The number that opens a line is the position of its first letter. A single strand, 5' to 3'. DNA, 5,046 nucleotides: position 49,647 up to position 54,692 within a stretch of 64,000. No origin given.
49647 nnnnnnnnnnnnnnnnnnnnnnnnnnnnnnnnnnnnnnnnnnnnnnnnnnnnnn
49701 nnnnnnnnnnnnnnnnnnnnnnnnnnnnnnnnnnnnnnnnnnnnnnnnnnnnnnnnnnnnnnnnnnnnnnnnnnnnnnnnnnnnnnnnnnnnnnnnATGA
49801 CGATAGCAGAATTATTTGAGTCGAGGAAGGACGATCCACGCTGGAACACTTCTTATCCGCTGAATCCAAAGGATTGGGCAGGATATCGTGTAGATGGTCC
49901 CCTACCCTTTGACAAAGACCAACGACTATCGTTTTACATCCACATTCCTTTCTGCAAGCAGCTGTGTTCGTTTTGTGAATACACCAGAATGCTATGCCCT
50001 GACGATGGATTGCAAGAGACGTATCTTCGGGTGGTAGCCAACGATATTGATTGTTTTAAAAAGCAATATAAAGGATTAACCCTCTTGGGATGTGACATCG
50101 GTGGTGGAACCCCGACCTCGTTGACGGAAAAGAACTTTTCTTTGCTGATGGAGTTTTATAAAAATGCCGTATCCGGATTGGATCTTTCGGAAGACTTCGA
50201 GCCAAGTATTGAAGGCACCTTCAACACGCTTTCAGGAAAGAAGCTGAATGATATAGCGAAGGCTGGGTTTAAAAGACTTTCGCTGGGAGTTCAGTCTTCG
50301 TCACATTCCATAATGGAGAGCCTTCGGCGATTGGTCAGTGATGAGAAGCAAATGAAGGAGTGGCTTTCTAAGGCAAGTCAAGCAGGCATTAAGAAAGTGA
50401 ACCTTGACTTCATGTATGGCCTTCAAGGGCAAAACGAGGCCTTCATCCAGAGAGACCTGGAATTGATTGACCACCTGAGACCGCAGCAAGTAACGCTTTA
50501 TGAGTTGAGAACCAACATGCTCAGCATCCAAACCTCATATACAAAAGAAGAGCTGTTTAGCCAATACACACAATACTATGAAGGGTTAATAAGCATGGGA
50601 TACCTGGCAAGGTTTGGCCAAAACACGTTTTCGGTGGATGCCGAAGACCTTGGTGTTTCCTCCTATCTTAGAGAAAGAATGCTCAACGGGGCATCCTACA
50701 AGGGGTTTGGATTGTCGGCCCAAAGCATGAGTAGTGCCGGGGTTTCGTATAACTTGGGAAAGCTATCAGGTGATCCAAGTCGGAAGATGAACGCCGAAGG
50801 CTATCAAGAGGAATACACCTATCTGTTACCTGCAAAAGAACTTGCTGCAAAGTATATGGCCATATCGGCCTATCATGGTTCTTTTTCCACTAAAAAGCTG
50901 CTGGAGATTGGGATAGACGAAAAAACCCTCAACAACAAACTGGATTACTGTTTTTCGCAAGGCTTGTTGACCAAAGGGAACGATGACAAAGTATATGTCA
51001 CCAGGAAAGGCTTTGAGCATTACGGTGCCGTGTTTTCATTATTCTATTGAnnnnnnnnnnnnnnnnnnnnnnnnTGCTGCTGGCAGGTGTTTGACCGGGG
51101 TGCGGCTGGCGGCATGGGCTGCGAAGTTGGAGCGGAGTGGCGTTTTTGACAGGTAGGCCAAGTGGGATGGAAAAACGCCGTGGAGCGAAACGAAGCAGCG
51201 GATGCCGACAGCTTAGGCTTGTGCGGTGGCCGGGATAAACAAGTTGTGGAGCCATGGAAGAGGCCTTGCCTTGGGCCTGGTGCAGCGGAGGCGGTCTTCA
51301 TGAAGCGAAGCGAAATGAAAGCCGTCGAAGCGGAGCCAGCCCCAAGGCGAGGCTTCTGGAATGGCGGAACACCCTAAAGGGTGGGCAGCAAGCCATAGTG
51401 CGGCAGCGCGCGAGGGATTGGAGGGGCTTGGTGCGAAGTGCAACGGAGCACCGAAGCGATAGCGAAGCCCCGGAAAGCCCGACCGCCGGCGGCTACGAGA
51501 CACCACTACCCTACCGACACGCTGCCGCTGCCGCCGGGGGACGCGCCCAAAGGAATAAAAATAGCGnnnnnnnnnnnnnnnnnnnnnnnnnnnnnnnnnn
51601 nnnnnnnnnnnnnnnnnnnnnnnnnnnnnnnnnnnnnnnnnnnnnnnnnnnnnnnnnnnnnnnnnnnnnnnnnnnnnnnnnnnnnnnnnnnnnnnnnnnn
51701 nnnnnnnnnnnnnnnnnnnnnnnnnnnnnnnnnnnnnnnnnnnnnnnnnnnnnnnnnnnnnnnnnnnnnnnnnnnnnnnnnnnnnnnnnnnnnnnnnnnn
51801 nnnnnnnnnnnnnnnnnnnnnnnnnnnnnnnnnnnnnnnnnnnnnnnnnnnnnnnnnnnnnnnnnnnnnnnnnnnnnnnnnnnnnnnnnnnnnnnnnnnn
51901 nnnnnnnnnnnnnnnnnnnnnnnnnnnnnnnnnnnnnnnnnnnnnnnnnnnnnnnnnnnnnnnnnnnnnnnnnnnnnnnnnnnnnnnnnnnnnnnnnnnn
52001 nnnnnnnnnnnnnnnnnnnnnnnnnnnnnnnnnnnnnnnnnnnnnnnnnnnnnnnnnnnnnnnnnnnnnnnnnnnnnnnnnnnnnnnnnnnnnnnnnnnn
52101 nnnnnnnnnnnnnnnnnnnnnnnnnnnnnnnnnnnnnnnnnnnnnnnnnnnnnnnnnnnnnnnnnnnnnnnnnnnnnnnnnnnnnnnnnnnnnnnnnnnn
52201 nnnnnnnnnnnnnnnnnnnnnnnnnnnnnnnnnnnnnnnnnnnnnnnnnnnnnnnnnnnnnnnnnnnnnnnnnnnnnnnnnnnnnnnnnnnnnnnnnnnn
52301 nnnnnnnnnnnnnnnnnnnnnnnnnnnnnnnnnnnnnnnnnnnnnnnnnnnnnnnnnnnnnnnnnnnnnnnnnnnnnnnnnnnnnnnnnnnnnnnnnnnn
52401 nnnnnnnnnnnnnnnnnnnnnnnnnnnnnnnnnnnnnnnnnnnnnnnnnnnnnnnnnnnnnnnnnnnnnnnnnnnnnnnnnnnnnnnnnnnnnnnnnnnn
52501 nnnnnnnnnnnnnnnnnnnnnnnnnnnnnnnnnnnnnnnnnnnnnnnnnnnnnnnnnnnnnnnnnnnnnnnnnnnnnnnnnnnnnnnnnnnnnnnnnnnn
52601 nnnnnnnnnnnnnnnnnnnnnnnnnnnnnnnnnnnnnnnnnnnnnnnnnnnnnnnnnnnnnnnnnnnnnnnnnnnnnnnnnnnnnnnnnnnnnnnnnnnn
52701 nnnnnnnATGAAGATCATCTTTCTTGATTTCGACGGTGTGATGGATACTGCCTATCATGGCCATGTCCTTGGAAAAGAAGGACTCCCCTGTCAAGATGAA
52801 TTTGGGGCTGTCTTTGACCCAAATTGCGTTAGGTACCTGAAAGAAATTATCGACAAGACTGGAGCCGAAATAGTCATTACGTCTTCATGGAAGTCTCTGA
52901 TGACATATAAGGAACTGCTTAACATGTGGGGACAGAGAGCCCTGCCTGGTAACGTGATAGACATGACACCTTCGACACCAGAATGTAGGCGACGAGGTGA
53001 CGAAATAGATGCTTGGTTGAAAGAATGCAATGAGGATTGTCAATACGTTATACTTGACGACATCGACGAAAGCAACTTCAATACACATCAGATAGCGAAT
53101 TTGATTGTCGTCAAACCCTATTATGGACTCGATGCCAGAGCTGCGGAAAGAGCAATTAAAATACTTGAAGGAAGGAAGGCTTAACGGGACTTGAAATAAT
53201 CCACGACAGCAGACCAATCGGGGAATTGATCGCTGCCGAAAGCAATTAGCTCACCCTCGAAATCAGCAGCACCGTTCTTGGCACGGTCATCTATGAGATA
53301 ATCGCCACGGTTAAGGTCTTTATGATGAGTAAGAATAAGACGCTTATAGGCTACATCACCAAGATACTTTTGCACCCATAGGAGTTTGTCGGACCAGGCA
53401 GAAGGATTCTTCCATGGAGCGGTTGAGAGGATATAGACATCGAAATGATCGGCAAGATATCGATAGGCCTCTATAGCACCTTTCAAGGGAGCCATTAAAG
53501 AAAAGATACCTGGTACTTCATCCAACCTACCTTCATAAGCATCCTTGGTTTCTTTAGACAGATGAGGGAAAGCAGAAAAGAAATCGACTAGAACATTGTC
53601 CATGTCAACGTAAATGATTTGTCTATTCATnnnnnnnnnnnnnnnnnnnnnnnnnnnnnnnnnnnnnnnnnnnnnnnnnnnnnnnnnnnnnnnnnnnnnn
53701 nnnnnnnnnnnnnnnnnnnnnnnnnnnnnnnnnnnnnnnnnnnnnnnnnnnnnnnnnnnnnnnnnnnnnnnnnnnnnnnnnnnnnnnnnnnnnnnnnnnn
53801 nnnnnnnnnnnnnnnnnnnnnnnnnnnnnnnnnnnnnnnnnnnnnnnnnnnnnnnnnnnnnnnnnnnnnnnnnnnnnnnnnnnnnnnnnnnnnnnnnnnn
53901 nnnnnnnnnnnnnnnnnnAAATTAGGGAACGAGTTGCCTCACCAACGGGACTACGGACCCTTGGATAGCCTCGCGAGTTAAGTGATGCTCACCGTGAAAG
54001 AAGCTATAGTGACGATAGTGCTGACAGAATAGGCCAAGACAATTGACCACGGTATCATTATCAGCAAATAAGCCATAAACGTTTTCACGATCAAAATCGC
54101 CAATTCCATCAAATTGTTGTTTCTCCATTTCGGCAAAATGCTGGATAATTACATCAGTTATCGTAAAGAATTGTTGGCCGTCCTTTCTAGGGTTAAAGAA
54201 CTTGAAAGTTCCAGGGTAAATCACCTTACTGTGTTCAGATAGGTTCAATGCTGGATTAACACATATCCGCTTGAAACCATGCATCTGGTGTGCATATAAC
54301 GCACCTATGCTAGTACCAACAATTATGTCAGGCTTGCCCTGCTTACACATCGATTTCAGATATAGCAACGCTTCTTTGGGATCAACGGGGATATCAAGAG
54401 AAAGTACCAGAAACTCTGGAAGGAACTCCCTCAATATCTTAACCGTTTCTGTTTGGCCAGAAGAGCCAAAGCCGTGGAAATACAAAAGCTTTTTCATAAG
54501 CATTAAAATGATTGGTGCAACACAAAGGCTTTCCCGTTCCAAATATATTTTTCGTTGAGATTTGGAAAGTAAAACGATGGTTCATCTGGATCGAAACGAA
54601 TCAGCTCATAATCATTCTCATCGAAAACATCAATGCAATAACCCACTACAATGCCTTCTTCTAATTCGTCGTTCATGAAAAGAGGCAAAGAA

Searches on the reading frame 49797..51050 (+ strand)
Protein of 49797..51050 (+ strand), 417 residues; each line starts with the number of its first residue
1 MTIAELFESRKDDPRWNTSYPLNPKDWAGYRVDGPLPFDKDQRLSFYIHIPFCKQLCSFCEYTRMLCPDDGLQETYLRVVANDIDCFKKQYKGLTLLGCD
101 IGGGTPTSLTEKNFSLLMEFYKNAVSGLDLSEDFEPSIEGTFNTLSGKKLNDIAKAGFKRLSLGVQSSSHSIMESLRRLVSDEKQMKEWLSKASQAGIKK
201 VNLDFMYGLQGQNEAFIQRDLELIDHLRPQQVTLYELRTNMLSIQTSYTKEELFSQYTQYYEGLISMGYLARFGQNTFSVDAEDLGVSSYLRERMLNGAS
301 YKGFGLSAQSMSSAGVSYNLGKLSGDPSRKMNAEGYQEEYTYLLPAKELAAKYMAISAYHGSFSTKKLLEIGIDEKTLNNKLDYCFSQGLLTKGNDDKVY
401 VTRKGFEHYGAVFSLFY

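Call 27: search_protein_families(library=pfam, proteins=[window:49797-51050:+], max_evalue=0.01)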
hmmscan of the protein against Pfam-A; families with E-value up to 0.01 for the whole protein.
window:49797-51050:+ (417 aa): 1 family
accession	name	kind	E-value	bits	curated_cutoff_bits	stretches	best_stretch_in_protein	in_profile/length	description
PF04055.27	Radical_SAM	-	8.7e-13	49.2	29.5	1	47-223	1-165/166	Radical SAM superfamily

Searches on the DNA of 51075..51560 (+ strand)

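Call 74: search_dna_similar(query=window:51075-51560:+, collection=phages, mode=distant, max_evalue=0.001, max_rows=10)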
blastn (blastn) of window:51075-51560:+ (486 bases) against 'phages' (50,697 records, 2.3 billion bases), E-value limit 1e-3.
No match.

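Call 75: search_dna_similar(query=window:51075-51560:+, collection=plasmids, mode=distant, max_evalue=0.001, max_rows=10)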
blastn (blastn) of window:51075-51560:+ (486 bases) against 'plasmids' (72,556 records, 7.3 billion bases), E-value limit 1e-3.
No match.

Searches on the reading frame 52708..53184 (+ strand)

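Call 28: search_protein_families(library=pfam, proteins=[window:52708-53184:+], max_evalue=0.01)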
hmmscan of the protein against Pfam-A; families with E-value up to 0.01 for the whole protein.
window:52708-53184:+ (158 aa): 1 family
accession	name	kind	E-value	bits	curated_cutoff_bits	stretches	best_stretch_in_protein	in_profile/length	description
PF18143.6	HAD_SAK_2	-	2.3e-26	93.3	27.5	1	3-144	1-137/139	HAD domain in Swiss Army Knife RNA repair proteins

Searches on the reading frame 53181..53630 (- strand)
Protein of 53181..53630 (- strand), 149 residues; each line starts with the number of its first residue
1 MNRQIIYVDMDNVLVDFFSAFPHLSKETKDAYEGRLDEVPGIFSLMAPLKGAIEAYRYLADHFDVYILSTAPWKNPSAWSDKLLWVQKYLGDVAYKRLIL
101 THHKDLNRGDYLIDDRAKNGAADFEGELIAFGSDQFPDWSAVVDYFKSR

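Call 28: search_protein_families(library=pfam, proteins=[window:53181-53630:-], max_evalue=0.01)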
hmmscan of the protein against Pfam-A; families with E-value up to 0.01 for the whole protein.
window:53181-53630:- (149 aa): 1 family
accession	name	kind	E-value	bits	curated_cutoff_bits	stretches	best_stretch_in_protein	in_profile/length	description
PF06941.18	NT5C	-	4e-18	66.4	24.8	1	40-133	60-152/180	5' nucleotidase, deoxy (Pyrimidine), cytosolic type C protein (NT5C)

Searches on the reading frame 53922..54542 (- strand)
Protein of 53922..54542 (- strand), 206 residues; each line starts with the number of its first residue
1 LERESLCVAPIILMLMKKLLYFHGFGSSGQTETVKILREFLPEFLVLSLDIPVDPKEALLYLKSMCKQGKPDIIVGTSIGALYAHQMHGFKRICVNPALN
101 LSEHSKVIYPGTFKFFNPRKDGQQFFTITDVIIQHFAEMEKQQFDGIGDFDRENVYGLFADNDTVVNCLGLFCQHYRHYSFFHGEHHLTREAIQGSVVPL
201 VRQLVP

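Call 28: search_protein_families(library=pfam, proteins=[window:53922-54542:-], max_evalue=0.01)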
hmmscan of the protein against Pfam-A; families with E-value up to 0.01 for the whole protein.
window:53922-54542:- (206 aa): 1 family
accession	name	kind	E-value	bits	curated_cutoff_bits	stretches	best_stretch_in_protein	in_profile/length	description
PF05728.18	UPF0227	-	4.2e-08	33.8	21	1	18-104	1-96/187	Uncharacterised protein family (UPF0227)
